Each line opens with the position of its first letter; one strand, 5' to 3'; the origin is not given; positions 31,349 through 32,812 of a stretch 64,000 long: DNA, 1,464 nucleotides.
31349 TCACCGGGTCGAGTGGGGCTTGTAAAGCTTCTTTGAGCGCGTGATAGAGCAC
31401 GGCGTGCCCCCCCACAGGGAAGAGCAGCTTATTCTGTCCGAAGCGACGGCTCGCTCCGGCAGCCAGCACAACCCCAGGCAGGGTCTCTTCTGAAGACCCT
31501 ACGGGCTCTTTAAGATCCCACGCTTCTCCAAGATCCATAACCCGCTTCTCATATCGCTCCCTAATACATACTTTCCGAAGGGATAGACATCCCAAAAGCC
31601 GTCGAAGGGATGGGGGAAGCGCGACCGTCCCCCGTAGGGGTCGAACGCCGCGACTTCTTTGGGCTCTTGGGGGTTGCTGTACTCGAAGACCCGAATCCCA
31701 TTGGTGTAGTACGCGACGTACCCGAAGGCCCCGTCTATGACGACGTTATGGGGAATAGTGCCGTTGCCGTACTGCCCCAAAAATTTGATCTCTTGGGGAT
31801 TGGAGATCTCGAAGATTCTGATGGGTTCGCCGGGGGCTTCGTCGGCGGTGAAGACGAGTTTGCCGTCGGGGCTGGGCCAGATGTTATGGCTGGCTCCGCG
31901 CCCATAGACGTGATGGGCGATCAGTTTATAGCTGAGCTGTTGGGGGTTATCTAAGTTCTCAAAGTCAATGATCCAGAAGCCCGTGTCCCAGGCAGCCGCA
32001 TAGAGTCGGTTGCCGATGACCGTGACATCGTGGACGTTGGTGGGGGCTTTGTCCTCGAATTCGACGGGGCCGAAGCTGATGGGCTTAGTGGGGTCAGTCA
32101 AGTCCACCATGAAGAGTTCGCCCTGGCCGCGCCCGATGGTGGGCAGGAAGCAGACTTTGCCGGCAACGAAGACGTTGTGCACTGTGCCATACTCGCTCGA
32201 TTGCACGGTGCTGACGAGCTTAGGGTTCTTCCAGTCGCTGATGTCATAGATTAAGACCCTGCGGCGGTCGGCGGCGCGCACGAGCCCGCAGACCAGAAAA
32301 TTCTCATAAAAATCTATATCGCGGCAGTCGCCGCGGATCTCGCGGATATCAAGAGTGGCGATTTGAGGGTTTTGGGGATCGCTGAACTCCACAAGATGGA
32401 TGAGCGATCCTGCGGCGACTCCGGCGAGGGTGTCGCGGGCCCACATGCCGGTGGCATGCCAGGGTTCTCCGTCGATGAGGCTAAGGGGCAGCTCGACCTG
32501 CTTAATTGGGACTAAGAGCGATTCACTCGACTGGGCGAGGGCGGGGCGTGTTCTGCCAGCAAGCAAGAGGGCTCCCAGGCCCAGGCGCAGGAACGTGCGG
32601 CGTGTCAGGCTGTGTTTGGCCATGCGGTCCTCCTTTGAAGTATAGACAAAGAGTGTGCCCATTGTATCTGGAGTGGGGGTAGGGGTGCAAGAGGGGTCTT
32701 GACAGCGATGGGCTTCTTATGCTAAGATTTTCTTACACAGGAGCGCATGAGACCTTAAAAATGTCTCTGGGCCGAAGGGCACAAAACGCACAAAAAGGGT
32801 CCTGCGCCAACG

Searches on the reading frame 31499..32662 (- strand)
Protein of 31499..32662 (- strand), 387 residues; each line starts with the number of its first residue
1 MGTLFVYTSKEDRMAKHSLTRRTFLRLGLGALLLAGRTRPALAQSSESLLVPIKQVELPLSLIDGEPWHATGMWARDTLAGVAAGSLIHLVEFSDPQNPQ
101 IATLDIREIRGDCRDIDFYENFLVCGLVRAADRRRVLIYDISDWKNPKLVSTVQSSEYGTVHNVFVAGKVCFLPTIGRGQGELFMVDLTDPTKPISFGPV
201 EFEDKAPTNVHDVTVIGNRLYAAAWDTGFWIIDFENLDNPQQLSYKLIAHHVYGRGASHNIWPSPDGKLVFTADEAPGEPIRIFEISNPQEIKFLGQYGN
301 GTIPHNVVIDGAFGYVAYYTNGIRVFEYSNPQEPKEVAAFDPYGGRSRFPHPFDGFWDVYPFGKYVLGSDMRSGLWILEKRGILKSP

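Call 32: search_protein_families(library=pfam, proteins=[window:31499-32662:-], max_evalue=0.00001)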
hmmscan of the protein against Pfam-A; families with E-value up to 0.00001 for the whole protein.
window:31499-32662:- (387 aa): 1 family
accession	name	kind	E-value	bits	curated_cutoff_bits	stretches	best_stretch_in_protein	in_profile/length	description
PF08309.17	LVIVD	-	3e-10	39.7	20.2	0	209-239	3-33/42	LVIVD repeat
